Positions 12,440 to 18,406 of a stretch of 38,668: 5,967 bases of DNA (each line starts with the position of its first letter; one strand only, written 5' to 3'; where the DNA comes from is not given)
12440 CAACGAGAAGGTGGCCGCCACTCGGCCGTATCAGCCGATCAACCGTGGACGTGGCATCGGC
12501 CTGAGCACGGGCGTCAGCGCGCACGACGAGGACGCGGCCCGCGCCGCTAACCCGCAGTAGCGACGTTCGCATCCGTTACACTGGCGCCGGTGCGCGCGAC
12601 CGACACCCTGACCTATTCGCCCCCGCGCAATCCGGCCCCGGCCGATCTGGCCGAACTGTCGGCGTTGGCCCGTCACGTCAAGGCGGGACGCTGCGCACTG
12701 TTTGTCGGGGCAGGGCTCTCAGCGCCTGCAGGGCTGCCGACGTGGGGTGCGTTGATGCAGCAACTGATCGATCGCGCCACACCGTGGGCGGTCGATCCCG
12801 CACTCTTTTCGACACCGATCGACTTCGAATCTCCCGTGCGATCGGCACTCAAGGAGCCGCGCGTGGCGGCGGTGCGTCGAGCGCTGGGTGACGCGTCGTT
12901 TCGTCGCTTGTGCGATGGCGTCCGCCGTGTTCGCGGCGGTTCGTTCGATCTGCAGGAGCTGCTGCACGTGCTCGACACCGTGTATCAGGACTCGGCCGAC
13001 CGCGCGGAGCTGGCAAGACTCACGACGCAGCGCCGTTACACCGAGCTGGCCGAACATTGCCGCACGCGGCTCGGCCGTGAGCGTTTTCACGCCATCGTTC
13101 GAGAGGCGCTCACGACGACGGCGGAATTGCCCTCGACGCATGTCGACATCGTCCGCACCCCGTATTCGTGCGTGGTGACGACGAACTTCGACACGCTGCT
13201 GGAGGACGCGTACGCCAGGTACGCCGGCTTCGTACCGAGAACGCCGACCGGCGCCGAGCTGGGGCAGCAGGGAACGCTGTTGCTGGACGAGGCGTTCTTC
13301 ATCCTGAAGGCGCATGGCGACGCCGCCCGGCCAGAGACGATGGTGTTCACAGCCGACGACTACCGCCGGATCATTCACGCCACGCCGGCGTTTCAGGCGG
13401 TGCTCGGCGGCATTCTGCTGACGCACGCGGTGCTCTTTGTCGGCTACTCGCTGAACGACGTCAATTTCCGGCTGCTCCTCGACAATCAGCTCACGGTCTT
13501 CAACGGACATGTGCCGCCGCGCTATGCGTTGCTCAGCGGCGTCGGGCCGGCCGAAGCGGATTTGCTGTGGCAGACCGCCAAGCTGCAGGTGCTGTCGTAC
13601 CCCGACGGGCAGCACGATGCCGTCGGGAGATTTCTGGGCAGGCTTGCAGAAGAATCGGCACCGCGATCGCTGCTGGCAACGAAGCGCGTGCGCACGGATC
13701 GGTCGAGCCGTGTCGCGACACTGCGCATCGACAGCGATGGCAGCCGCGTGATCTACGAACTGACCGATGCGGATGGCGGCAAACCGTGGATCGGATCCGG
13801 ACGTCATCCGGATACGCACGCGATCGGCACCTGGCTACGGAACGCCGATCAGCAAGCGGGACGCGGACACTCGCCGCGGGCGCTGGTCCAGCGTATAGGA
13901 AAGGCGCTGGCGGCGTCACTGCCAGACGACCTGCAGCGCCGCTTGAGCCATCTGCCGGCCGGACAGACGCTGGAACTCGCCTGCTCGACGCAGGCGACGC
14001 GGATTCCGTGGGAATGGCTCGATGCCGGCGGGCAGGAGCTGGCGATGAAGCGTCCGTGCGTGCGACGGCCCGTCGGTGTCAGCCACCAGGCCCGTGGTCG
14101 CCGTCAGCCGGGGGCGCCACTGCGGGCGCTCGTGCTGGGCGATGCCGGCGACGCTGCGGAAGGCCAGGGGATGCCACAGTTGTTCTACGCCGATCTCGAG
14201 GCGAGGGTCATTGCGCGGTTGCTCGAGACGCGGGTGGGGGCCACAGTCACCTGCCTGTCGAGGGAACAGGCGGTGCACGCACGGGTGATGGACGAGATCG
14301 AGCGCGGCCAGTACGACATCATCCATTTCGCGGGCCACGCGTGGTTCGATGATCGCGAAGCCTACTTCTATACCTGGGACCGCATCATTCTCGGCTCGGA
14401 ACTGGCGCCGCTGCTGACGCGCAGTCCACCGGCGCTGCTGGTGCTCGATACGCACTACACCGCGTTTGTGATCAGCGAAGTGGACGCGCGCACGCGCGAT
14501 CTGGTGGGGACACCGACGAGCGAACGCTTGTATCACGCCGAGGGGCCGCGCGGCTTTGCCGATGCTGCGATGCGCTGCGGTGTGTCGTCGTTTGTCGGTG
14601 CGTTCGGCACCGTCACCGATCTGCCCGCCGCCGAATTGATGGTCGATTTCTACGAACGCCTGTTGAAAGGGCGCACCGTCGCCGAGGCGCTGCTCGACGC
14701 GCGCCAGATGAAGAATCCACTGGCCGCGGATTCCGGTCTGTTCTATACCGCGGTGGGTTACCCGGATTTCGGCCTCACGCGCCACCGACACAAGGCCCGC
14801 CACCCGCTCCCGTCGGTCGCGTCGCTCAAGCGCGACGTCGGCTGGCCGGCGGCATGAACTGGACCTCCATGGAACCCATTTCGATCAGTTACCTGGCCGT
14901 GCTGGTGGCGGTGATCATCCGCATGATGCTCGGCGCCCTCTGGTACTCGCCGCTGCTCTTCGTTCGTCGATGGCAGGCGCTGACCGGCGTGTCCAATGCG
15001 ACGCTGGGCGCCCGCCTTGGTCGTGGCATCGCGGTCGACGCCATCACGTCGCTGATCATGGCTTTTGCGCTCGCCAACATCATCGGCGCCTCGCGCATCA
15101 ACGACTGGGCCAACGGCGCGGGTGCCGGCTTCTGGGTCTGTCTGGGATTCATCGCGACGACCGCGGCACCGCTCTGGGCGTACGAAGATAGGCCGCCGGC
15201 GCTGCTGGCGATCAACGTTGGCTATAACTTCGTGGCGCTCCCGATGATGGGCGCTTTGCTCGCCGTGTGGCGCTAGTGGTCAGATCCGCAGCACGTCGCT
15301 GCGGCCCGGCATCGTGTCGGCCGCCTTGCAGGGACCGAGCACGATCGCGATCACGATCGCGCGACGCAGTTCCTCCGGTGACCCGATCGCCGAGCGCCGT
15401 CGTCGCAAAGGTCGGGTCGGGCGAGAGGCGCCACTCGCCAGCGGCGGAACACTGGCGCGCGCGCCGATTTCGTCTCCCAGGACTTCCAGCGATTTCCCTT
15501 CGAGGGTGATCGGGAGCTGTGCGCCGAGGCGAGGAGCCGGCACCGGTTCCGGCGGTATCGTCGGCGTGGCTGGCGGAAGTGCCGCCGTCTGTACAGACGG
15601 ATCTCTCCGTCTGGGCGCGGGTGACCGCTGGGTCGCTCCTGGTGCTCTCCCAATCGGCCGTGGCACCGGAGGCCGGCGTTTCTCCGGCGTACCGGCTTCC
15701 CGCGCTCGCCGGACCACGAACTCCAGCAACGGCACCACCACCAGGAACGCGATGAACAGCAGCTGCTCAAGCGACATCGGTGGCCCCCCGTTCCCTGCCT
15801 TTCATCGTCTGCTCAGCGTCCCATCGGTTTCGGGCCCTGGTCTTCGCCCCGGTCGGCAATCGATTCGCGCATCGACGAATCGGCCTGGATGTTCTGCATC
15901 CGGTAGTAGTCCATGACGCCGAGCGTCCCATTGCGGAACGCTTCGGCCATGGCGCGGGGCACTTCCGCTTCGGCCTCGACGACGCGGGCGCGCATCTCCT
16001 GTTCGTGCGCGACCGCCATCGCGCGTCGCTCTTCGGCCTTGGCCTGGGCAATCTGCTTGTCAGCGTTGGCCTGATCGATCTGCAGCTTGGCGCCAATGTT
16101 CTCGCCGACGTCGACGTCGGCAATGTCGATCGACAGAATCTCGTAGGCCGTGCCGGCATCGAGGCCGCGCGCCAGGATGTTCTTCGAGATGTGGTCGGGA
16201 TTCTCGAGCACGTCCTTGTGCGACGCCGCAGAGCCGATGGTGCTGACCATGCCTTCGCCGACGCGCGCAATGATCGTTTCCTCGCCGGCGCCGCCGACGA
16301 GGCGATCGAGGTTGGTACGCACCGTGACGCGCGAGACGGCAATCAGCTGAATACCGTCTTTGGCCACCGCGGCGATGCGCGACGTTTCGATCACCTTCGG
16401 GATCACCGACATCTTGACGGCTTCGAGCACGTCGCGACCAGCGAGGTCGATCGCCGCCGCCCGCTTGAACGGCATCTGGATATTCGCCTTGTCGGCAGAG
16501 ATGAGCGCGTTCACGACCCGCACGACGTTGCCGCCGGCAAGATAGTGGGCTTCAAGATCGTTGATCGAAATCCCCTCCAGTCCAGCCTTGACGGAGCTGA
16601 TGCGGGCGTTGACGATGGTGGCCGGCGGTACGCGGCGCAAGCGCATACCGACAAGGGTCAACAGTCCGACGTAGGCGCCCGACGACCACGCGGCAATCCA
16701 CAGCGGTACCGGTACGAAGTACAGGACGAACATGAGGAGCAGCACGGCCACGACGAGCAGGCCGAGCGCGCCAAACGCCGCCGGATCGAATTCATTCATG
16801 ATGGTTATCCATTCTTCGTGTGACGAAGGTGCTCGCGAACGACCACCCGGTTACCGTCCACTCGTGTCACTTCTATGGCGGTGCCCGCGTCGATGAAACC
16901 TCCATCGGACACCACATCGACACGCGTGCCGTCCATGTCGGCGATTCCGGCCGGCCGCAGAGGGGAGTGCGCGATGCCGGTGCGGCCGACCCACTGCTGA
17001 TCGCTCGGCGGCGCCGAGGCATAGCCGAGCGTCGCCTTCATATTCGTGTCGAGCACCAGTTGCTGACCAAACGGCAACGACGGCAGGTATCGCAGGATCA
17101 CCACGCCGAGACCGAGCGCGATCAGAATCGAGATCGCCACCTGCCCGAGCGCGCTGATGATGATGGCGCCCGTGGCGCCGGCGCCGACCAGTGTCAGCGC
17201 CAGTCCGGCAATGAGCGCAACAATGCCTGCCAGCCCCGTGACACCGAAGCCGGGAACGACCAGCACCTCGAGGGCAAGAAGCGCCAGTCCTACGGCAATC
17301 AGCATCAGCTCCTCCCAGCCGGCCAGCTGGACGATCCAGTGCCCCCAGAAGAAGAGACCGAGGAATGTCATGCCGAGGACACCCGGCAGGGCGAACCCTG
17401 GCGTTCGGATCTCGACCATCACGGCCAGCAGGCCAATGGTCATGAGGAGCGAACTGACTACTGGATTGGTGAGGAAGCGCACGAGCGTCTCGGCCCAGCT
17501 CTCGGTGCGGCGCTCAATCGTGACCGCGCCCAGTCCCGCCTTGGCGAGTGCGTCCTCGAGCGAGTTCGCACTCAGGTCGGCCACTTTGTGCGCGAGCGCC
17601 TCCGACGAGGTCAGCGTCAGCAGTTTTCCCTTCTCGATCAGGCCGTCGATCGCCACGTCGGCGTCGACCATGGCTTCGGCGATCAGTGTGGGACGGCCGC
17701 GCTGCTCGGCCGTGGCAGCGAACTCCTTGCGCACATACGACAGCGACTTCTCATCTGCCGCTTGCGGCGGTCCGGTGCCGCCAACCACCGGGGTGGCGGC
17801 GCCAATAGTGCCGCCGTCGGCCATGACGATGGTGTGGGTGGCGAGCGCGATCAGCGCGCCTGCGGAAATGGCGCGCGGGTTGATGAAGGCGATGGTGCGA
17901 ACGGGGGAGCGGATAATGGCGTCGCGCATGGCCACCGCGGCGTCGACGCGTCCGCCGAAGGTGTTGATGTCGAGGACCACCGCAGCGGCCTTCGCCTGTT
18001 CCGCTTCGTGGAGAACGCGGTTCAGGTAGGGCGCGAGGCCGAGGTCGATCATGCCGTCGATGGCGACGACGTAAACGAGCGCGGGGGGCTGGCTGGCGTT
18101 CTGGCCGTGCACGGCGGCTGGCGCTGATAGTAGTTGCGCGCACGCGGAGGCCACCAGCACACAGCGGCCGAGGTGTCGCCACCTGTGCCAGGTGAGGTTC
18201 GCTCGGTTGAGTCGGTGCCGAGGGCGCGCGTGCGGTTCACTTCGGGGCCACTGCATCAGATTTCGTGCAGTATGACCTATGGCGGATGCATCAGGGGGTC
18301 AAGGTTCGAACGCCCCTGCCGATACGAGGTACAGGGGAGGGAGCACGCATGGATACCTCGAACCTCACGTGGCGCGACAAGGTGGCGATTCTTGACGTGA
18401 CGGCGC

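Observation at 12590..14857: Single-polypeptide SIR2-like NADase + CHAT caspase-fold fusion: candidate undescribed conflict/defence effector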

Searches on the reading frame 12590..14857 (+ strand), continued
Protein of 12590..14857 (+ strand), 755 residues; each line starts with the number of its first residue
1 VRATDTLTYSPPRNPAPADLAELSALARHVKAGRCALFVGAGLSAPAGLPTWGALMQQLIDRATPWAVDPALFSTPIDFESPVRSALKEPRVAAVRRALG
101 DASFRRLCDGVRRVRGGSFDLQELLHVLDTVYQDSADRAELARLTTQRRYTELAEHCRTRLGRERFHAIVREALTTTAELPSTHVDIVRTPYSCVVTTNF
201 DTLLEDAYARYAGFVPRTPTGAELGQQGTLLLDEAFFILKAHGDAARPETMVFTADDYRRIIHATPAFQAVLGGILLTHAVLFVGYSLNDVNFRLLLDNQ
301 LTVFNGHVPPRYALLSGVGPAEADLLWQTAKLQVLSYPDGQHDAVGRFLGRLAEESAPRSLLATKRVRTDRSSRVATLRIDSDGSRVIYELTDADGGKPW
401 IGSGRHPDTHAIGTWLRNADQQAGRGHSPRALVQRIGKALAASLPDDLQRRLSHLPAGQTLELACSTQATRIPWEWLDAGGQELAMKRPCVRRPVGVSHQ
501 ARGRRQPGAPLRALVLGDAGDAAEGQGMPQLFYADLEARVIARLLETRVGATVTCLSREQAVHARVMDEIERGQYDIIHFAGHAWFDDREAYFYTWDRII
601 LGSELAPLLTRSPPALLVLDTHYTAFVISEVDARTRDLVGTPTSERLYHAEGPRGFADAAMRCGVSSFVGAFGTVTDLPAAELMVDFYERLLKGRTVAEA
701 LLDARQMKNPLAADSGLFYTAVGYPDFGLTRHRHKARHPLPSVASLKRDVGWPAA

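Call 60: search_dna_similar(query=window:12590-14854:+, collection=plasmids, mode=protein, max_evalue=1e-10, max_rows=15)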
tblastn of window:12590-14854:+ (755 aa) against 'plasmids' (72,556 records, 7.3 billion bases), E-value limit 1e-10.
Records with a match: 9; places in all: 9; records where one place covers at least 80% of the query: 0.
Best place of each record, by identity: <60% 9.
By first word of the organism name: Stenotrophomonas 2; Phocaeicola 2; Hymenobacter 1; Rhizobium 1; Spirosoma 1; Photobacterium 1; Clostridium 1.
By predicted mobility (MOB-suite, as given by PLSDB): non-mobilizable 9.
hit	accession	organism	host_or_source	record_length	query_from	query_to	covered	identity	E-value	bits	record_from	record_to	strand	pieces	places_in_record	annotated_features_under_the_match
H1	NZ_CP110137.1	Hymenobacter sp. YIM 151858-1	whole organism,soil sample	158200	17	354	45%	28.1%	5e-23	113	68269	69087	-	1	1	SIR2 family protein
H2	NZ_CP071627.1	Rhizobium leguminosarum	lentil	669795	425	731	41%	30.1%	4e-15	88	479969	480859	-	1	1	CHAT domain-containing protein | hypothetical protein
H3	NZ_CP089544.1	Spirosoma oryzicola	Single cell,Surface layer of rice grains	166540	138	363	30%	29.0%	8e-11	74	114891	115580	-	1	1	SIR2 family protein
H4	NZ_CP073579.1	Photobacterium sp. GJ3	-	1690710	129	342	28%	24.1%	2e-12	79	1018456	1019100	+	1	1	record has no annotation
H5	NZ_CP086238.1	Clostridium estertheticum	single colony,bovine feces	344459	152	314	22%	31.1%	5e-12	77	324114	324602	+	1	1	SIR2 family protein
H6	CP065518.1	Stenotrophomonas rhizophila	Kandelia candel (mangrove),cell culture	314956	130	324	26%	26.0%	1e-11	77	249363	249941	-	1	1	none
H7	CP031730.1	Stenotrophomonas rhizophila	Nusuttodinium aeruginosum,whole organism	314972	130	324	26%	26.0%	1e-11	77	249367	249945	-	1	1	none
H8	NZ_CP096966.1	Phocaeicola vulgatus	whole organism,human feces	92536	162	322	21%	29.2%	1e-11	77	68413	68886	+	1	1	SIR2 family protein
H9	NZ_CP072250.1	Phocaeicola dorei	Homo sapiens,cultured bacterial ...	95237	162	322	21%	29.2%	1e-11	77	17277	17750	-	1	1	SIR2 family protein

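Call 61: search_dna_similar(query=window:12590-14854:+, collection=phages, mode=protein, max_evalue=0.000001, max_rows=10)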
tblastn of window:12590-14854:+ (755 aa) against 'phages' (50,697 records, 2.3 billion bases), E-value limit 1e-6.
Records with a match: 1; places in all: 1; records where one place covers at least 80% of the query: 0.
Best place of each record, by identity: <60% 1.
By first word of the organism name: Bacillus 1.
By host as written in the record: Bacillus cereus 1.
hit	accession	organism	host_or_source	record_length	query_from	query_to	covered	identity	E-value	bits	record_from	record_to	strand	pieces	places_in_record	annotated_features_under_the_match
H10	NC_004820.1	Bacillus phage phBC6A51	Bacillus cereus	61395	195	298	14%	32.7%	1e-7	62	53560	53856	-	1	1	hypothetical protein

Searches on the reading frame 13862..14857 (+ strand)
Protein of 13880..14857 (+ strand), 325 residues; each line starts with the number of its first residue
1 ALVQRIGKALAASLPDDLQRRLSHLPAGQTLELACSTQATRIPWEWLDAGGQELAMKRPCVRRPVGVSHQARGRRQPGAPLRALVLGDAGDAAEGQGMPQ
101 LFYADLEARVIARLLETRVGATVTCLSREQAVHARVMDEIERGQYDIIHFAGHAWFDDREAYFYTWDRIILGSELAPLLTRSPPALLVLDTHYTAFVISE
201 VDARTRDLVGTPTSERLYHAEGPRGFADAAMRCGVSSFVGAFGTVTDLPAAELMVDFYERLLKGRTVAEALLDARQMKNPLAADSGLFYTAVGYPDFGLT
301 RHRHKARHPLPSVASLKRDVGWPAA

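Call 9: search_solved_structures(query=window:13880-14857:+, max_evalue=10, show_alignments=3)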
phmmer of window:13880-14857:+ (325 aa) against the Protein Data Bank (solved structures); distinct sequences matched with E-value up to 10: 0.

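Call 14: search_solved_structures(query=A2, max_evalue=10, show_alignments=4)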
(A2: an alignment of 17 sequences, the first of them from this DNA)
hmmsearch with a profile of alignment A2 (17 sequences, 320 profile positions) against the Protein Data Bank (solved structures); distinct sequences matched with E-value up to 10: 3.
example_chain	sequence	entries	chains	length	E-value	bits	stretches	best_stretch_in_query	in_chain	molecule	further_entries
8tl0_A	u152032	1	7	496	0.038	16.3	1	241-290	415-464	CHAT domain-containing protein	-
6vlo_A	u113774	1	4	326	0.13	14.5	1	139-179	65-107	Putative dTDP-D-glucose 4,6-dehydratase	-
3v4o_A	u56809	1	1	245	1.4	11.1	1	87-171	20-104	Mucosa-associated lymphoid tissue lymphoma translocation protein 1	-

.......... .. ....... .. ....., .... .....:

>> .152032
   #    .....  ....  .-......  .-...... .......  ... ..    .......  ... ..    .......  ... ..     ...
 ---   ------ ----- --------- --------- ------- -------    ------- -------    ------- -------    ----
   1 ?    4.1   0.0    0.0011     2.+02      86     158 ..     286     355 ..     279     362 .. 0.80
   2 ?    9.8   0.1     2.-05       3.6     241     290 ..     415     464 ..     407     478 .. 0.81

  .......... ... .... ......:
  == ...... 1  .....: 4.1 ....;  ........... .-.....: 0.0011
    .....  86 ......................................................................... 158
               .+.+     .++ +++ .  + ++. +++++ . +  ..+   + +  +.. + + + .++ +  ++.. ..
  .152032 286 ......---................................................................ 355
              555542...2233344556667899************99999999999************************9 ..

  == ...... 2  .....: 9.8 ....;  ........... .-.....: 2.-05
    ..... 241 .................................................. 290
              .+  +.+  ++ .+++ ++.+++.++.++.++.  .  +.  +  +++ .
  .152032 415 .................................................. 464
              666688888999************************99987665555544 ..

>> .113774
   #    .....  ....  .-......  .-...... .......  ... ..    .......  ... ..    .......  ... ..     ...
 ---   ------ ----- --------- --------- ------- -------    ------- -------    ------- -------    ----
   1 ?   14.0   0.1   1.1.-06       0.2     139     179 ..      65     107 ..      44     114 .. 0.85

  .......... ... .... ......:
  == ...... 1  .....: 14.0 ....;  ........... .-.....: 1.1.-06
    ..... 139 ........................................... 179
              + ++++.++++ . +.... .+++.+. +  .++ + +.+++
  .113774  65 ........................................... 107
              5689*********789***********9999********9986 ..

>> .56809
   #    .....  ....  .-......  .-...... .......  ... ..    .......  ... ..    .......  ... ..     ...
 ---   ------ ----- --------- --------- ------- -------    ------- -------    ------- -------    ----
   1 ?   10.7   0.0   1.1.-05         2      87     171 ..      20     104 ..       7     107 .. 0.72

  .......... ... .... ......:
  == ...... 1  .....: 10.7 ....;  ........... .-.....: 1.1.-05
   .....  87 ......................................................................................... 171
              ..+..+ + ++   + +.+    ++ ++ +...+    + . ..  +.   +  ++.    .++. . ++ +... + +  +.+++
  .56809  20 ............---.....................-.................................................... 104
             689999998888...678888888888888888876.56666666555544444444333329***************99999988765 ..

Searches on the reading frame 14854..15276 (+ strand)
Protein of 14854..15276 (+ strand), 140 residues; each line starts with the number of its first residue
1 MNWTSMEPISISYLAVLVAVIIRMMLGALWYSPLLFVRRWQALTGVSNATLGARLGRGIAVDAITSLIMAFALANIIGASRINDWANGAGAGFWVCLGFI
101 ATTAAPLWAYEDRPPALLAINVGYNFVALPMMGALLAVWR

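Call 3: search_protein_families(library=pfam, proteins=[window:14854-15276:+], max_evalue=1)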
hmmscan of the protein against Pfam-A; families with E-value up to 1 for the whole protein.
window:14854-15276:+ (140 aa): 1 family
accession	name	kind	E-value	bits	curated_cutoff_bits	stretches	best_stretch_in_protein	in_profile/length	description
PF08570.15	DUF1761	-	5.8e-24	85.1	31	1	14-136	1-122/123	Protein of unknown function (DUF1761)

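Call 4: search_protein_families(library=padloc, proteins=[window:14854-15276:+], max_evalue=1)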
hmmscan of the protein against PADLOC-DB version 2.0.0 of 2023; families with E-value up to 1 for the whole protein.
window:14854-15276:+ (140 aa): 0 families

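Call 5: search_protein_families(library=ncbifam, proteins=[window:14854-15276:+], max_evalue=1)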
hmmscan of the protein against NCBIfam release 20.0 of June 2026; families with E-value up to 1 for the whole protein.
window:14854-15276:+ (140 aa): 2 families
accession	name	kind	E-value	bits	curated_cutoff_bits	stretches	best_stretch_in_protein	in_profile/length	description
NF053845.1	CoaP_CTERM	equivalog_domain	0.0024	17.5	35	1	90-109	8-27/35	choice-of-anchor protein CoaP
NF040926.1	small_YadW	equivalog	0.11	12.3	33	1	119-131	2-14/21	small protein YadW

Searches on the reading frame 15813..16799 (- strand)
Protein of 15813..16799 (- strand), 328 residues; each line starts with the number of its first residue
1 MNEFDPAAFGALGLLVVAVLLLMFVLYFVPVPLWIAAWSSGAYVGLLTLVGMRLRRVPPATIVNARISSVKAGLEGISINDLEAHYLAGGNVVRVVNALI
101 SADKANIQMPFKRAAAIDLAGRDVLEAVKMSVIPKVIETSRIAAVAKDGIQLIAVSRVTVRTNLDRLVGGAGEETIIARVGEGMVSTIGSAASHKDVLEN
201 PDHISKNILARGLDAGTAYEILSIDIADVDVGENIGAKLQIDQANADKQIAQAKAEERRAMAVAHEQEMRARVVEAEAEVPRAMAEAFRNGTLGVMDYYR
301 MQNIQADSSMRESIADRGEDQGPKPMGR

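Call 43: search_protein_families(library=pfam, proteins=[window:15813-16799:-], max_evalue=0.001)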
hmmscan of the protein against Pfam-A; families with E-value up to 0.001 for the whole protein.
window:15813-16799:- (328 aa): 1 family
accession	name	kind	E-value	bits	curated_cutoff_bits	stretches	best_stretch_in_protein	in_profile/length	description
PF12127.13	FloA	-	9e-153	508.3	34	1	15-316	5-312/314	Flotillin-like protein FloA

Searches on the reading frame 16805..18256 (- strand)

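Call 43: search_protein_families(library=pfam, proteins=[window:16805-18256:-], max_evalue=0.001)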
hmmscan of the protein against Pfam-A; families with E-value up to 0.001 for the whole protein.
window:16805-18256:- (483 aa): 4 families
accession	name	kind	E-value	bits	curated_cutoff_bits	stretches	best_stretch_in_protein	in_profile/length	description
PF25145.1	NfeD1b_N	-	4.5e-49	167.1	40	1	61-248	2-187/189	NfeD1b, N-terminal domain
PF24961.1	NfeD_membrane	-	1.6e-23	83.4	26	1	267-387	2-117/119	NfeD integral membrane domain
PF01957.25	NfeD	-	5.7e-14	52.5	29.1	1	421-474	3-56/57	NfeD-like C-terminal, partner-binding domain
PF01972.22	SDH_protease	-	6.8e-05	22.5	31.3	1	92-160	93-161/286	ClpP-like SDH-type serine proteinase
